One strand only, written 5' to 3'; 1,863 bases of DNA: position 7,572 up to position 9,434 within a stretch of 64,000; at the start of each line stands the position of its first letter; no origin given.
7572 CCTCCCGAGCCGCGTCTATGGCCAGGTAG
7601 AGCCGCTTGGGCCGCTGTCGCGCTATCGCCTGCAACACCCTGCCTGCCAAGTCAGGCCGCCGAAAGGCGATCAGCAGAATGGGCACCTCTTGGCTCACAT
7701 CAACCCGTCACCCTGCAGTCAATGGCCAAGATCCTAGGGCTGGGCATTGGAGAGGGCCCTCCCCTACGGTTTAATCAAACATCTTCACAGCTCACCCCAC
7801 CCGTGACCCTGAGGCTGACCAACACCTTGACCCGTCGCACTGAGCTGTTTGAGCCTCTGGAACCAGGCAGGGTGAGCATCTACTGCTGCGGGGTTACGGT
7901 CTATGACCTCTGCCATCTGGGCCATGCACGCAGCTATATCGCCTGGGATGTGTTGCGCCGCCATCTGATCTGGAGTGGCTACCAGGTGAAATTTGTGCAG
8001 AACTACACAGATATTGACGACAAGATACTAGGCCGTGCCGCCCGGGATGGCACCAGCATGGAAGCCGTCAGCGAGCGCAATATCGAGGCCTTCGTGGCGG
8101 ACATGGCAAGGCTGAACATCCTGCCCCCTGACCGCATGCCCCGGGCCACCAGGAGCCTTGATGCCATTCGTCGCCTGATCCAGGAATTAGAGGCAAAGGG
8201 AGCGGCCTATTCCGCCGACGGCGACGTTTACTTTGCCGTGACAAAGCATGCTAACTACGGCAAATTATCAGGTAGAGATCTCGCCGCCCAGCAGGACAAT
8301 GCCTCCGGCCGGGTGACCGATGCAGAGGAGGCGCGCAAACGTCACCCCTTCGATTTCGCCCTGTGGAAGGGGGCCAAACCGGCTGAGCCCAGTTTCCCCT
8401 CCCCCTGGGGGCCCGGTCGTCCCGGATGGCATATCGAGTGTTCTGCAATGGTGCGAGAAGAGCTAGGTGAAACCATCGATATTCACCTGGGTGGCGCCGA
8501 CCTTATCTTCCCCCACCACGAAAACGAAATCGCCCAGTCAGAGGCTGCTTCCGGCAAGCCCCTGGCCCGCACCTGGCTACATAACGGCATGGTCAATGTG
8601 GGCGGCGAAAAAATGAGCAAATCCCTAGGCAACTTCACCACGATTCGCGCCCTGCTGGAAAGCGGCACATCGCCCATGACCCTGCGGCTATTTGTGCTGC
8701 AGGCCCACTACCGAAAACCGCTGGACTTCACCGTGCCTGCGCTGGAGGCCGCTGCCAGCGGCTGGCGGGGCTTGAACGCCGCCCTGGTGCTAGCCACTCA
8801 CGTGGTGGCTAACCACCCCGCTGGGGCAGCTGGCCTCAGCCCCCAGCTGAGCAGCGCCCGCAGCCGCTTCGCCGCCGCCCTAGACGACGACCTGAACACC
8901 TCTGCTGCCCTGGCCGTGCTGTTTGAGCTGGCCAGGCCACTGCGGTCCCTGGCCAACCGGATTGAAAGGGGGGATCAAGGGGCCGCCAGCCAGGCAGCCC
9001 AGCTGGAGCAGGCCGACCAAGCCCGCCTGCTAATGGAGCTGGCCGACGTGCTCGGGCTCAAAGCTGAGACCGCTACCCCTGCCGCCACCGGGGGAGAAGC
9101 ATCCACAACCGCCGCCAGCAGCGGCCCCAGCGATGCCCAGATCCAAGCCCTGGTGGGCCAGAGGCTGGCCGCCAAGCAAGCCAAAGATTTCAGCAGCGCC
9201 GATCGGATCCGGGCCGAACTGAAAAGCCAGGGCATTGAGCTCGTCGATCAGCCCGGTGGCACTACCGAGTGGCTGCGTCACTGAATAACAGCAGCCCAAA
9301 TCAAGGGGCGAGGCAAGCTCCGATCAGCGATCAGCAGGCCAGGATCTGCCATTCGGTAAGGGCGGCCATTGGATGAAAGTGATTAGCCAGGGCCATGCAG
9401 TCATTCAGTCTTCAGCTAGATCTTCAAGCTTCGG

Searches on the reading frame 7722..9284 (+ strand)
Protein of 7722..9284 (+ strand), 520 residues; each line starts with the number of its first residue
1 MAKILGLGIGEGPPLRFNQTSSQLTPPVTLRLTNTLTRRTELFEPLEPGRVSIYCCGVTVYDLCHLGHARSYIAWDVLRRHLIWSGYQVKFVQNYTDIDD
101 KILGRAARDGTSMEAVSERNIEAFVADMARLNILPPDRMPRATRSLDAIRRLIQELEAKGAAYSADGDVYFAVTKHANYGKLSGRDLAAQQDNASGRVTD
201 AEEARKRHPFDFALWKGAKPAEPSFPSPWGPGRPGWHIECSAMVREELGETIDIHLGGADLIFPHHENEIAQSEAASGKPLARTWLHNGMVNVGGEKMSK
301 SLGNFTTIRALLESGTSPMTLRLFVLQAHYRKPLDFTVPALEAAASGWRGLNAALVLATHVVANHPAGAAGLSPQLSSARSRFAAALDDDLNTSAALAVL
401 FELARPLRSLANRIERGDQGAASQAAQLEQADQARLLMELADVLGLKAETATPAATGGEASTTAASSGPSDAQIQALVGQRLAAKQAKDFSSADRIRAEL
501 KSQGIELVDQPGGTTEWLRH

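Call 33: search_protein_families(library=pfam, max_evalue=0.00001, proteins=[window:7722-9284:+])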
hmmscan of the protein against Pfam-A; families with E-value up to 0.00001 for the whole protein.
window:7722-9284:+ (520 aa): 3 families
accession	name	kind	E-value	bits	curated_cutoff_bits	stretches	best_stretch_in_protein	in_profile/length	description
PF01406.26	tRNA-synt_1e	-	2.1e-124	415.2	27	1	43-345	2-300/301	tRNA synthetases class I (C) catalytic domain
PF09190.17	DALR_2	-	7e-14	52.6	22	1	382-446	1-55/57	DALR domain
PF09334.17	tRNA-synt_1g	-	5.7e-10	38.9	20.1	0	64-179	14-130/391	tRNA synthetases class I (M)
